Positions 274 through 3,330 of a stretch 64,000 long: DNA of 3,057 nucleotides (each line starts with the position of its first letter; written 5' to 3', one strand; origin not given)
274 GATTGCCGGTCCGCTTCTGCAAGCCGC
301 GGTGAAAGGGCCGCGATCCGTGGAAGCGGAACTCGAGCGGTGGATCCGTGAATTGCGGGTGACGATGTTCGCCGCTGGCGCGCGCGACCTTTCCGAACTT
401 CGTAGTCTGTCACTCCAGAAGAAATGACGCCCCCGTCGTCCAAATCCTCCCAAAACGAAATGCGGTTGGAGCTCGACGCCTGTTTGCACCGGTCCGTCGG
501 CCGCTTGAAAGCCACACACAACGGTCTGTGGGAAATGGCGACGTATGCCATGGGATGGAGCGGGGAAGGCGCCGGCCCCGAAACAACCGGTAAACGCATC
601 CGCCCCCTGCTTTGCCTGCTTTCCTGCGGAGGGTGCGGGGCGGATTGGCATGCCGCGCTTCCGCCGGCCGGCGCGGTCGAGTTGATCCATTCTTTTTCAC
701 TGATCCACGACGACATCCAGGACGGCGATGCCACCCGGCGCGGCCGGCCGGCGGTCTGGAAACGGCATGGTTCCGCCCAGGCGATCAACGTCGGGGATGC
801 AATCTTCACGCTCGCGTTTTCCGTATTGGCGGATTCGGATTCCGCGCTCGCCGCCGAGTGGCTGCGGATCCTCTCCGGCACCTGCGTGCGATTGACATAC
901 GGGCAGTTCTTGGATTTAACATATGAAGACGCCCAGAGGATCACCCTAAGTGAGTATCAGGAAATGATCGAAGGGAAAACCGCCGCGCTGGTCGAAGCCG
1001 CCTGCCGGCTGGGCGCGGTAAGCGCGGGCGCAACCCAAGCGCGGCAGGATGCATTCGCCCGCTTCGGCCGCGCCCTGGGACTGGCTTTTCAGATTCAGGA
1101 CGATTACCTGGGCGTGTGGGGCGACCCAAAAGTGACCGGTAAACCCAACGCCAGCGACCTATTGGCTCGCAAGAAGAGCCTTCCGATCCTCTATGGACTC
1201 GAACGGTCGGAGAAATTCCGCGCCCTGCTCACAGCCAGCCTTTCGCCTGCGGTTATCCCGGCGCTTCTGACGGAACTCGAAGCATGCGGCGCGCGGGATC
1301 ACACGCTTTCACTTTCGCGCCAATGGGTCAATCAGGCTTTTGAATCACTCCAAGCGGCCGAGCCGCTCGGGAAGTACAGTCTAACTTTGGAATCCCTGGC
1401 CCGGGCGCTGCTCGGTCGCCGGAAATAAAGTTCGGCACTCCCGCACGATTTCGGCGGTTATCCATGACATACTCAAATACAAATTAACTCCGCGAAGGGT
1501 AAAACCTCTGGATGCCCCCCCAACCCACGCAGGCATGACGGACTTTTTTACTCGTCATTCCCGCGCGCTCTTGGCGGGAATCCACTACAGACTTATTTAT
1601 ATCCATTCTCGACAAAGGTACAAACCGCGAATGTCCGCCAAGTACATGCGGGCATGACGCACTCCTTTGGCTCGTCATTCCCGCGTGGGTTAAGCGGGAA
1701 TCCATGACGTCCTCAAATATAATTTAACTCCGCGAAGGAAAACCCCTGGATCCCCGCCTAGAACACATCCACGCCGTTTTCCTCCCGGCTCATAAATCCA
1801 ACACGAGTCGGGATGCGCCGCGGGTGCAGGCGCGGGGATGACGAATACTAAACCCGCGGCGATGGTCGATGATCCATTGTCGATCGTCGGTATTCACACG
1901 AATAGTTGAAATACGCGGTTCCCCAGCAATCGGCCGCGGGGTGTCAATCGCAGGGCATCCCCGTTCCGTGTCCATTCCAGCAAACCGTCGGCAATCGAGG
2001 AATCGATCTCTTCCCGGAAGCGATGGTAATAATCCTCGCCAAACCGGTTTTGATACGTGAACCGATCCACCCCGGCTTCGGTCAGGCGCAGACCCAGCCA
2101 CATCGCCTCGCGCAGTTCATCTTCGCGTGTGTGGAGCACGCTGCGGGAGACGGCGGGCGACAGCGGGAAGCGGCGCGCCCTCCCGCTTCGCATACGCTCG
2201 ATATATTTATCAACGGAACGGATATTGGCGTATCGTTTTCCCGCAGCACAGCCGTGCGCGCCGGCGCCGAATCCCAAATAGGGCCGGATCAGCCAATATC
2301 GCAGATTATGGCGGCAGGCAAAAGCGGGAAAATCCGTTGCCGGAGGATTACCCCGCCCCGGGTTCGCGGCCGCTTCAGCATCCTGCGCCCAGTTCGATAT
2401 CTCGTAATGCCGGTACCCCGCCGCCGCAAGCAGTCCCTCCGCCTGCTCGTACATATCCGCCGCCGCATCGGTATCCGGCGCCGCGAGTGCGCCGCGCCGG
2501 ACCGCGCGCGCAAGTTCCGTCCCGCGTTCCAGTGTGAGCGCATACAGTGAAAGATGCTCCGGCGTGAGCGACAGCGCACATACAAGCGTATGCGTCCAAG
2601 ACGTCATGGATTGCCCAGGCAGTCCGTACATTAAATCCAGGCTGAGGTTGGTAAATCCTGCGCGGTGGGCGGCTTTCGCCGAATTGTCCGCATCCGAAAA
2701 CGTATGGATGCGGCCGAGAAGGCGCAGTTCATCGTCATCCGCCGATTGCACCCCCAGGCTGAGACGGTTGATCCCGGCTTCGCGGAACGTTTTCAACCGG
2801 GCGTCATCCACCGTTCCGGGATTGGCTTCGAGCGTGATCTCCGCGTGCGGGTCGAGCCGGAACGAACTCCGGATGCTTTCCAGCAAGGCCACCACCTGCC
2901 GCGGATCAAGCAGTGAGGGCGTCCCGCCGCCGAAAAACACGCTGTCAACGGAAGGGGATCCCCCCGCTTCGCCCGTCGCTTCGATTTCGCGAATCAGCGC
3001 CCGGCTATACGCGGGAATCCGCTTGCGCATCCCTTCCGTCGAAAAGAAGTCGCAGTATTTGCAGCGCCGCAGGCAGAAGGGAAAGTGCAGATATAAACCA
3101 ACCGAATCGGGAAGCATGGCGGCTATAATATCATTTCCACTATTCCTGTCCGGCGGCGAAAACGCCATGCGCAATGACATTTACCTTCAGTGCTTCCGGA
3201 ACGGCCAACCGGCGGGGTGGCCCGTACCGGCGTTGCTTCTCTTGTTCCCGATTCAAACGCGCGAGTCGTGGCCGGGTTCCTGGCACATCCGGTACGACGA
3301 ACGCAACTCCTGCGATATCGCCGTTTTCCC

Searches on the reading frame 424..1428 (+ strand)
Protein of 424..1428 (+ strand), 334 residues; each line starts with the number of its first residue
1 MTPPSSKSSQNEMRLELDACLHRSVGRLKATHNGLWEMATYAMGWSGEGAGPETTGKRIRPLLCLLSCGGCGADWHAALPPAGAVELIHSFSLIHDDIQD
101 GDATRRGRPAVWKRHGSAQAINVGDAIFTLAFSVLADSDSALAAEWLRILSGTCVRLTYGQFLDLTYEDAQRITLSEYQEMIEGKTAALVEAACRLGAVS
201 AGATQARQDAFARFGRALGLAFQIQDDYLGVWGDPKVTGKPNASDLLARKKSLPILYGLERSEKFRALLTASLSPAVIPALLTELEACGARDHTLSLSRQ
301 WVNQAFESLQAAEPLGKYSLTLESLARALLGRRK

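Call 50: search_protein_families(library=pfam, proteins=[window:424-1428:+], max_evalue=0.00001)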
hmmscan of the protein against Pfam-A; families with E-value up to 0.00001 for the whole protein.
window:424-1428:+ (334 aa): 1 family
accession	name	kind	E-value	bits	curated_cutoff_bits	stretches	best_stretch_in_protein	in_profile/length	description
PF00348.22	polyprenyl_synt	-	3.4e-63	213.6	27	1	54-268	14-229/251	Polyprenyl synthetase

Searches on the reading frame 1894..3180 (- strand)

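Call 50: search_protein_families(library=pfam, proteins=[window:1894-3180:-], max_evalue=0.00001)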
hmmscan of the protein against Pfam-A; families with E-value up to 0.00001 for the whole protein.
window:1894-3180:- (428 aa): 2 families
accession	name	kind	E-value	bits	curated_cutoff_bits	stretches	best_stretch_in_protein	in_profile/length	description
PF04055.27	Radical_SAM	-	5.1e-29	102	29.5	1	31-195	2-159/166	Radical SAM superfamily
PF06969.22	HemN_C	-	1.9e-09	37.8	24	1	351-419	2-67/67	HemN C-terminal domain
